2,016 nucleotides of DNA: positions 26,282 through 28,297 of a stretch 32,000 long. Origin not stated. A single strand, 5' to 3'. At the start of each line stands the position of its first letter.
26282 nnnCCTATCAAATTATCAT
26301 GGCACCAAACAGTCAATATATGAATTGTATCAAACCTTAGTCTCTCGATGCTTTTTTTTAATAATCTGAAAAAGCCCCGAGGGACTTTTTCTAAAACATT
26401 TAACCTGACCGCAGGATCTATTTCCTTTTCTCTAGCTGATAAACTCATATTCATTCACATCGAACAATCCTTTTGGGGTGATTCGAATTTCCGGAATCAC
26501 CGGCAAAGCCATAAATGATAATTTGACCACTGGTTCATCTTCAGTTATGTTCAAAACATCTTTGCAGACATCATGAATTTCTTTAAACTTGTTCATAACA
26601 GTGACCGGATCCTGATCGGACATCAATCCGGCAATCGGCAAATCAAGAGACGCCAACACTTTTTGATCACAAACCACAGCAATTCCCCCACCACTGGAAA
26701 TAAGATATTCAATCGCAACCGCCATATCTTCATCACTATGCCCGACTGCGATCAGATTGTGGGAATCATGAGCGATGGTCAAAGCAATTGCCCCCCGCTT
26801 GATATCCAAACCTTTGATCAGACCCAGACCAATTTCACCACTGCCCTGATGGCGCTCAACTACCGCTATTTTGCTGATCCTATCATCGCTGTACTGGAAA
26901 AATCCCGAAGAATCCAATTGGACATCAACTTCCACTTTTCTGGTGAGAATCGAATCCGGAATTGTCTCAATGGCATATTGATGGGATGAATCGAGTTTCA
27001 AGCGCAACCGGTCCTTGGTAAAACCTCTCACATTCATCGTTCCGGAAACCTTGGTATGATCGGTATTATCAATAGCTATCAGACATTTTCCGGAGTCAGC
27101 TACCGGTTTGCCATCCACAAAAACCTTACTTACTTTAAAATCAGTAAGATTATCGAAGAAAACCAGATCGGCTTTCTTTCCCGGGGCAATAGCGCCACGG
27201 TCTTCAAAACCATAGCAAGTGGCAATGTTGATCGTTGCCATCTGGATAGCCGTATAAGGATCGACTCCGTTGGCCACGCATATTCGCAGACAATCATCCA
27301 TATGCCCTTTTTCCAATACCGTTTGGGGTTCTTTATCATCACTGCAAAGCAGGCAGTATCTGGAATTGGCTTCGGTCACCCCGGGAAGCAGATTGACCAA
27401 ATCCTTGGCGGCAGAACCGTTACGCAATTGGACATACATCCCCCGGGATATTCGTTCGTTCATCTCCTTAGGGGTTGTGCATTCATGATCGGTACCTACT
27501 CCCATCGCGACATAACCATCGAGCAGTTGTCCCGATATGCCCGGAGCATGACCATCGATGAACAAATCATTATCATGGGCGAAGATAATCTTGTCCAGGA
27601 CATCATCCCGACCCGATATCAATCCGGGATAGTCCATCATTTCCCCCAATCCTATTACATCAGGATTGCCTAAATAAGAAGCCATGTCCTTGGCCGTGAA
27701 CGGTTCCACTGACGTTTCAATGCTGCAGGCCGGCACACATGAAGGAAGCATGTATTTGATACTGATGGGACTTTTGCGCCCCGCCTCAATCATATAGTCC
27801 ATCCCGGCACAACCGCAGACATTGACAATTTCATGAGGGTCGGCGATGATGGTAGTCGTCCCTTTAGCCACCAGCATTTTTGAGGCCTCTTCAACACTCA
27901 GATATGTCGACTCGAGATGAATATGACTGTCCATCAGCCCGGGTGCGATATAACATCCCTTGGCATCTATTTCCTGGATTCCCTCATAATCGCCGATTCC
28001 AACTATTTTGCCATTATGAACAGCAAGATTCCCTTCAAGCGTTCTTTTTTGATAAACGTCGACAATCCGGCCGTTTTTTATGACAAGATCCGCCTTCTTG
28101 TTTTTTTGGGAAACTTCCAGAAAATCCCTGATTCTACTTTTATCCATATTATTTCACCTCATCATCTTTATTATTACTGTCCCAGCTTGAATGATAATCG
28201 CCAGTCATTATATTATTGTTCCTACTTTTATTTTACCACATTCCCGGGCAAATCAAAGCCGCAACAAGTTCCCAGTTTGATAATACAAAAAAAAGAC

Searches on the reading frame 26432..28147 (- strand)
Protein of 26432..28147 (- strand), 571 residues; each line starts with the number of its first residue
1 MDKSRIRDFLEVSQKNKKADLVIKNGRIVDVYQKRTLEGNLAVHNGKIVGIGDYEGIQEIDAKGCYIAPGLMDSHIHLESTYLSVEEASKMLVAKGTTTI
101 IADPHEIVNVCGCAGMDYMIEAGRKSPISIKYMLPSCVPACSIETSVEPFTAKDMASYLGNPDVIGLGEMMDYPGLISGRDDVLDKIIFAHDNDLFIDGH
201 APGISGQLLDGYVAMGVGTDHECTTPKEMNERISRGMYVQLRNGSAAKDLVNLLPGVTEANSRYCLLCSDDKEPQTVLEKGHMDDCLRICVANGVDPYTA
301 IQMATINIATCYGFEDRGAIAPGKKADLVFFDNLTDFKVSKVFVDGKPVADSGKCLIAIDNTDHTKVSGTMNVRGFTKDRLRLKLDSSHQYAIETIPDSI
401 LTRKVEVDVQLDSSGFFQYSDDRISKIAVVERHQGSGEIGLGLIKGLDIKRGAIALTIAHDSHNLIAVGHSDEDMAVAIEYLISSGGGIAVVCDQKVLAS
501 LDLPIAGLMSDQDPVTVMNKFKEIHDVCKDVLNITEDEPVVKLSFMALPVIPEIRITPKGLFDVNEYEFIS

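Call 89: search_protein_families(library=pfam, proteins=[window:26432-28147:-], max_evalue=0.00001)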
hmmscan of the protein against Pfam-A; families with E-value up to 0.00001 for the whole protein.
window:26432-28147:- (571 aa): 3 families
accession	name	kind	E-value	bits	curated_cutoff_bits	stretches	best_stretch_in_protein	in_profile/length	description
PF13382.11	Adenine_deam_C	-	1.2e-58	197.8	27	1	400-566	2-167/169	Adenine deaminase C-terminal domain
PF01979.26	Amidohydro_1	-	4e-34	118.8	25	1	66-349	1-345/345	Amidohydrolase family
PF07969.17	Amidohydro_3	-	1.3e-16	61.6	29.7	1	294-349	406-471/472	Amidohydrolase family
